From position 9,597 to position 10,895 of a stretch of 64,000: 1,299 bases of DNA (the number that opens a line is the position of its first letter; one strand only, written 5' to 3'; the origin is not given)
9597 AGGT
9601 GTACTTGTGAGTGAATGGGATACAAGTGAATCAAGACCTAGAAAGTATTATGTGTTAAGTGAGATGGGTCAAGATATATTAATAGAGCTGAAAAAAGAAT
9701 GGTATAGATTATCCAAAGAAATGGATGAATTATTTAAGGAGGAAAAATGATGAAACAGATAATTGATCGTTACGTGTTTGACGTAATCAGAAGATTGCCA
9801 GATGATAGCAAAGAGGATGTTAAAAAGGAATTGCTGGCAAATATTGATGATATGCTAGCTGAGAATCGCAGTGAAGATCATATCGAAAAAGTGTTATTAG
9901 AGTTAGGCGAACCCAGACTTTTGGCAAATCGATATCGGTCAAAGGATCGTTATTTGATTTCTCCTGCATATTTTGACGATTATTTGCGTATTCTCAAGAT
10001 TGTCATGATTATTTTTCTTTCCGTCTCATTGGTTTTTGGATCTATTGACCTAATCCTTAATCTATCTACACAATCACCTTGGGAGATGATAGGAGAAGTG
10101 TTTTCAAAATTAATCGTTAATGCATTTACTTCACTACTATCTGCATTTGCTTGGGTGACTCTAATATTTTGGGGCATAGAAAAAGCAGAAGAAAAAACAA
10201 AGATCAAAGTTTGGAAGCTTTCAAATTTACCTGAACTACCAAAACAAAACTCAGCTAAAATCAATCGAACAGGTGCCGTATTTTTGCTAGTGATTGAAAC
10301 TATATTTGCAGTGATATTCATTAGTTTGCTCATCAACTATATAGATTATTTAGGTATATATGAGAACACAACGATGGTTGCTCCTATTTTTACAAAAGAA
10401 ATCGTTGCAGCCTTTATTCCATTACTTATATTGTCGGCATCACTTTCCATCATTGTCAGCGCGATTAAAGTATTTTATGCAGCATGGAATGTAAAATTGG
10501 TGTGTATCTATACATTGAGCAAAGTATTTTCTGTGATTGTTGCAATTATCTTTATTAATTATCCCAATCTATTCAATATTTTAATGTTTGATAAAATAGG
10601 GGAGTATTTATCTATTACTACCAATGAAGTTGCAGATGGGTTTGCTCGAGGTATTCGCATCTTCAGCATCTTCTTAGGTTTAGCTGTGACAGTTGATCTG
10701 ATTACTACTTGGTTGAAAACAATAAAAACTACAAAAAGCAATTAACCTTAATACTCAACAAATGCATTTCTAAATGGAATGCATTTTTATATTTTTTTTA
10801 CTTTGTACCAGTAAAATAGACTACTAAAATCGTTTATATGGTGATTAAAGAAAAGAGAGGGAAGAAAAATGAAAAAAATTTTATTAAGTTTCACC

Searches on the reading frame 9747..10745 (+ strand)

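Call 24: search_protein_families(library=pfam, max_evalue=0.01, proteins=[window:9747-10745:+])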
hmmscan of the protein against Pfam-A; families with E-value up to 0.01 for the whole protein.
window:9747-10745:+ (332 aa): 1 family
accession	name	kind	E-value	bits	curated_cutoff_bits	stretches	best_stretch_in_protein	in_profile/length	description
PF22564.2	HAAS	-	0.00019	22.1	27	1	15-61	11-54/55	HAAS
